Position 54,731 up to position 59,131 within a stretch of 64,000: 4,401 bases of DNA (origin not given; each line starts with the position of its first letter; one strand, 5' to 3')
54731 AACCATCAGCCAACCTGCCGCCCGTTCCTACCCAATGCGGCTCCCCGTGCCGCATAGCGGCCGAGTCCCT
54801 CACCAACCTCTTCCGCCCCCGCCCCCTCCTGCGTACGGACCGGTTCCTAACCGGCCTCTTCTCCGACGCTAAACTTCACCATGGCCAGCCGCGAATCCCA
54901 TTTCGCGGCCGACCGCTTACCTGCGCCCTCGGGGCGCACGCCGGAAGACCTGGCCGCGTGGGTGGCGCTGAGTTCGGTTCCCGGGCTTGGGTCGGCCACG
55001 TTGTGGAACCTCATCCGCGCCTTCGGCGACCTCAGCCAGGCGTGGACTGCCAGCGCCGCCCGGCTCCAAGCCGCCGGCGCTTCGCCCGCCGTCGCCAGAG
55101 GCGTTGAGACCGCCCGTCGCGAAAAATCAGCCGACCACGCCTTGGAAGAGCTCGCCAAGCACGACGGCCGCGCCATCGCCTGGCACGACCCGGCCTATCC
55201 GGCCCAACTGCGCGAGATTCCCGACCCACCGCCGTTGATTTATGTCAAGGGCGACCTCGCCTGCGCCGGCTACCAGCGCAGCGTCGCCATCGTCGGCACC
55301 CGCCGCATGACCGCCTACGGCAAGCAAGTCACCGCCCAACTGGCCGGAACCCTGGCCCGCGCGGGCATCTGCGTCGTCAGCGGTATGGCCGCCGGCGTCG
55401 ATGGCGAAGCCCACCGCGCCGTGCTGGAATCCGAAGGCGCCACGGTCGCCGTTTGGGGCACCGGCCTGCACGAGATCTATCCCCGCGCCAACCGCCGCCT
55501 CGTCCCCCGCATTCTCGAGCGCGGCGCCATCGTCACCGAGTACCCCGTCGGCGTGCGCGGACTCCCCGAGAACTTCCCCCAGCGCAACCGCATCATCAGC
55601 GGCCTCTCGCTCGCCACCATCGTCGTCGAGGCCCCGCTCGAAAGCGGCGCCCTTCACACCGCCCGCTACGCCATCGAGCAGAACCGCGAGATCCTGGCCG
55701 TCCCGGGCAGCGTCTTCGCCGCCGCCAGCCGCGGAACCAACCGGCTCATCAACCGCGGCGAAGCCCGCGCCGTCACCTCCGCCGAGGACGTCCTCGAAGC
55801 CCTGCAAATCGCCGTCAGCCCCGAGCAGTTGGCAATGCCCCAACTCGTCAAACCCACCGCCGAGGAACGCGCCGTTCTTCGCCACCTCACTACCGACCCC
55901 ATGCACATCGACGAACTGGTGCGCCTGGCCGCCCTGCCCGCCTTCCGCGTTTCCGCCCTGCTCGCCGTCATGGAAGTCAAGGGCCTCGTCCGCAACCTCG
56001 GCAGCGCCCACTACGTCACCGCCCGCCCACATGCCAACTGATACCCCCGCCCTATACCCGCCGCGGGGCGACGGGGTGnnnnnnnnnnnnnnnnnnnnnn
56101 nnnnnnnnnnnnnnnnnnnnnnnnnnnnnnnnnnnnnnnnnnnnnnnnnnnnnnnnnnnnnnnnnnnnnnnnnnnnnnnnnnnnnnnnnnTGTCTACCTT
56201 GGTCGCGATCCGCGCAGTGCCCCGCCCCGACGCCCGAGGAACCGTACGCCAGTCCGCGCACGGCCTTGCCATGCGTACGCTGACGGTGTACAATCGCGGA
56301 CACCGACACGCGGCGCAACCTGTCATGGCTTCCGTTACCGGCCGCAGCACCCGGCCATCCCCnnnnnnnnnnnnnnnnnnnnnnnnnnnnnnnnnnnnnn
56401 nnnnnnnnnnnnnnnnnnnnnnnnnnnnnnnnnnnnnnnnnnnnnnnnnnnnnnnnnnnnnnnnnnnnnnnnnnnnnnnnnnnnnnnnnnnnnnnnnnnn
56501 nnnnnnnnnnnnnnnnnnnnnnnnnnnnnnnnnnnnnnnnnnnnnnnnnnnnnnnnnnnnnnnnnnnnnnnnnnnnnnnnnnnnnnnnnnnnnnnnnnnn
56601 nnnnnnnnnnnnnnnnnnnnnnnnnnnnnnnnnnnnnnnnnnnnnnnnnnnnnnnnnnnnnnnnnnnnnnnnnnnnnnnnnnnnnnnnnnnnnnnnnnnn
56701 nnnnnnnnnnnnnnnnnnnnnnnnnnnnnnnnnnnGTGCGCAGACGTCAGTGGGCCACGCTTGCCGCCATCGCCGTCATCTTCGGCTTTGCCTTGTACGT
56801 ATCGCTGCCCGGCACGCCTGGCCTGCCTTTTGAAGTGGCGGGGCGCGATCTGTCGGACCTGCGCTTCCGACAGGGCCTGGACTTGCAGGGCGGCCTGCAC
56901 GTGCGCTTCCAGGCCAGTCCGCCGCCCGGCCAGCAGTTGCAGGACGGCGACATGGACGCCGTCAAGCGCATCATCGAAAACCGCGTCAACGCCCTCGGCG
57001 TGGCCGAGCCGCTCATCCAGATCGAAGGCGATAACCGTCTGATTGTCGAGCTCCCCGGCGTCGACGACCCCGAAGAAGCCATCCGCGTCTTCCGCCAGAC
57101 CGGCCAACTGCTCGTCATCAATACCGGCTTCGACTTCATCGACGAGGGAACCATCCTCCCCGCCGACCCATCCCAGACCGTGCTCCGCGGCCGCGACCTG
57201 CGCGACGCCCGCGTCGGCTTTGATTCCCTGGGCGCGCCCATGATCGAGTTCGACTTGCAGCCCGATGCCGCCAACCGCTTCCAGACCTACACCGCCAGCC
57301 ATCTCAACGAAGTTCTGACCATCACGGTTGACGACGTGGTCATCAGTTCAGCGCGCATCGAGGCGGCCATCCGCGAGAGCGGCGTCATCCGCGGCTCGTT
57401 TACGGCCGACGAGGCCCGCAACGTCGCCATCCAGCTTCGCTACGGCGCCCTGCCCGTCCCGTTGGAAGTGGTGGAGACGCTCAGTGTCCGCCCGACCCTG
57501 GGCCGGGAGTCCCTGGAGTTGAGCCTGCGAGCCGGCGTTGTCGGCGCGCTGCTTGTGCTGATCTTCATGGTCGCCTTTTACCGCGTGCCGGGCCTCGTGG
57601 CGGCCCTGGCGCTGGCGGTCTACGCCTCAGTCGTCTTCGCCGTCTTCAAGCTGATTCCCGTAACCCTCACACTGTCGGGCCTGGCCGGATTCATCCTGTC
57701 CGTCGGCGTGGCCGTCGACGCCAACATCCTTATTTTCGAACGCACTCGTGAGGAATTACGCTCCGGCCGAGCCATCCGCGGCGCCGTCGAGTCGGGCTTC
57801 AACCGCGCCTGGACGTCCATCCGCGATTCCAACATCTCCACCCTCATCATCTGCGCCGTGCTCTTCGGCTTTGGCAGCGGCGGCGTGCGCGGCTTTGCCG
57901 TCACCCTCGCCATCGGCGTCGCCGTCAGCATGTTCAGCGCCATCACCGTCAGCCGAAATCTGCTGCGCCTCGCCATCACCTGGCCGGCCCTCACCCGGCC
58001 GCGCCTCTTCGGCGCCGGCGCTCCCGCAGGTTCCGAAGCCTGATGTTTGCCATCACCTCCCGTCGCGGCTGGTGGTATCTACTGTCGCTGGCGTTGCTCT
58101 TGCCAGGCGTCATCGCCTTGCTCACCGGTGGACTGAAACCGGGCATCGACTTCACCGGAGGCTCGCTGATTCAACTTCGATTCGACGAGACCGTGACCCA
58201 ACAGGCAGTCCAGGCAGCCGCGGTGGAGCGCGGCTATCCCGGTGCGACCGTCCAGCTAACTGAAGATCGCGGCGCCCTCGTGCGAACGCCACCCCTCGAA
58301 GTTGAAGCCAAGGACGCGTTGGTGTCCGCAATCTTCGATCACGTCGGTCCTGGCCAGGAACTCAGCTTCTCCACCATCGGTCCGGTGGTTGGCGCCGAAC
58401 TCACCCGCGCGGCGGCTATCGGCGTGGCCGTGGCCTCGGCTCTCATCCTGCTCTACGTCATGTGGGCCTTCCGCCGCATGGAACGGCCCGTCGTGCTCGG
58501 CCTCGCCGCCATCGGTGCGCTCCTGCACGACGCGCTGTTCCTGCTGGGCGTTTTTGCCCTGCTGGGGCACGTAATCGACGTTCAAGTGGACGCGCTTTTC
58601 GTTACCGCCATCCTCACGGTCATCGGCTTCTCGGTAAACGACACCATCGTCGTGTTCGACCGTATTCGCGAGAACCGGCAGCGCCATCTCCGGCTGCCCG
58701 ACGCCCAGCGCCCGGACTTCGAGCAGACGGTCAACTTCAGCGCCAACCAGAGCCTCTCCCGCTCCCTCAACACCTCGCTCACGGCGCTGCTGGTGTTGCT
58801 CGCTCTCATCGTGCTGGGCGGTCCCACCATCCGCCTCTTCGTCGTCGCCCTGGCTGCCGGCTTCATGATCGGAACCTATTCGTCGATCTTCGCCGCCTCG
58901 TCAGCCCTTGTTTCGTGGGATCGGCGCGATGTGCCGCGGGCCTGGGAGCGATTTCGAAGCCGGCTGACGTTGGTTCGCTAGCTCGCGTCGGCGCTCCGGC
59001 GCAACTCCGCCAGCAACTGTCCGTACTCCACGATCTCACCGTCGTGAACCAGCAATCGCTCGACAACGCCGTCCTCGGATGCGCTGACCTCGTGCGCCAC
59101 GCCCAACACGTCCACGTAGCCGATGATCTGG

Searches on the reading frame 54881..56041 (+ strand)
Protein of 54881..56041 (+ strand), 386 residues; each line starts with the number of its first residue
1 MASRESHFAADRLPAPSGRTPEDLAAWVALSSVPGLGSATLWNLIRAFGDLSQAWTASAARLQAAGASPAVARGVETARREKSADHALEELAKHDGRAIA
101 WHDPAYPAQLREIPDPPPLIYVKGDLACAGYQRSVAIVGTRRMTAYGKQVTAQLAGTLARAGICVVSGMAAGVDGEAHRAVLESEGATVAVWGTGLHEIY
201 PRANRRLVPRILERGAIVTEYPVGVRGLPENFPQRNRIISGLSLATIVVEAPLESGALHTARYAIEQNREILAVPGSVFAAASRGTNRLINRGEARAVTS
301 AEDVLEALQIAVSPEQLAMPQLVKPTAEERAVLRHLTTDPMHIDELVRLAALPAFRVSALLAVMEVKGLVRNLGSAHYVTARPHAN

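Call 78: search_protein_families(library=pfam, proteins=[window:54881-56041:+], max_evalue=0.0001)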
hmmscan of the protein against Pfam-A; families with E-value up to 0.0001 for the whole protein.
window:54881-56041:+ (386 aa): 2 families
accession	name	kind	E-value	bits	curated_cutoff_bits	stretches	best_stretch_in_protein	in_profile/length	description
PF02481.21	DNA_processg_A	-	3.8e-76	255.4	29.6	1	92-298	3-210/212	DNA recombination-mediator protein A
PF17782.7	DprA_WH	-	4.9e-12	46.1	22.9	1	321-373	6-58/61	DprA winged helix domain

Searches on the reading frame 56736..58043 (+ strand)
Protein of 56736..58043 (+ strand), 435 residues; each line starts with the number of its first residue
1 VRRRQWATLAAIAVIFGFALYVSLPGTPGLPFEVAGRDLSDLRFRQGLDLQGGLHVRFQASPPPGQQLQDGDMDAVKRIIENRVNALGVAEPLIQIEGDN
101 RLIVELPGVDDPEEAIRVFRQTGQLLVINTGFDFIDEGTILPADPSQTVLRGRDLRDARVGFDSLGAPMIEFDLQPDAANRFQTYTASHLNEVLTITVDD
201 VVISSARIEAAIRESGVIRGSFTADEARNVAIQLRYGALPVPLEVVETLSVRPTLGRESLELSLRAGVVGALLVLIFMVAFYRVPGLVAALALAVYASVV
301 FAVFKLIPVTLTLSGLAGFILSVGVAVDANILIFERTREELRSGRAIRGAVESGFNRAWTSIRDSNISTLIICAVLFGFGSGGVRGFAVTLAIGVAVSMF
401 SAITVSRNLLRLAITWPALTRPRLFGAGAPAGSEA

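Call 78: search_protein_families(library=pfam, proteins=[window:56736-58043:+], max_evalue=0.0001)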
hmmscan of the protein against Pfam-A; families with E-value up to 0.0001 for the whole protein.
window:56736-58043:+ (435 aa): 5 families
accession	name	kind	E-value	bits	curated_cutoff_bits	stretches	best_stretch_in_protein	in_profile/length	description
PF22599.2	SecDF_P1_head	-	2e-23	82.9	27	1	147-241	18-114/114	SecDF, P1 head subdomain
PF21760.3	SecD_1st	-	1.1e-20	73.3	27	1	73-125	1-53/60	Protein translocase subunit SecDF, P1 domain, N-terminal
PF02355.23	SecD_SecF_C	-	1.9e-11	44.2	20.5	1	246-412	16-185/189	Protein export membrane protein SecD/SecF, C-terminal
PF03176.21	MMPL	-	2.3e-08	33.8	20.5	1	266-417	148-306/333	MMPL family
PF00873.25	ACR_tran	-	9.7e-05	20.7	28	0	257-406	327-482/1021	AcrB/AcrD/AcrF family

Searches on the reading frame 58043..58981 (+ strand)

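Call 78: search_protein_families(library=pfam, proteins=[window:58043-58981:+], max_evalue=0.0001)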
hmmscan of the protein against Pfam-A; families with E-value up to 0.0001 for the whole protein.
window:58043-58981:+ (312 aa): 2 families
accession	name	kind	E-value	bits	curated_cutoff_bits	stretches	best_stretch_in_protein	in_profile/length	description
PF02355.23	SecD_SecF_C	-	1.3e-50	171.9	20.5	1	104-293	13-187/189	Protein export membrane protein SecD/SecF, C-terminal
PF07549.19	Sec_GG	-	3.1e-09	36.5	20.3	1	24-51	1-28/28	SecD/SecF GG Motif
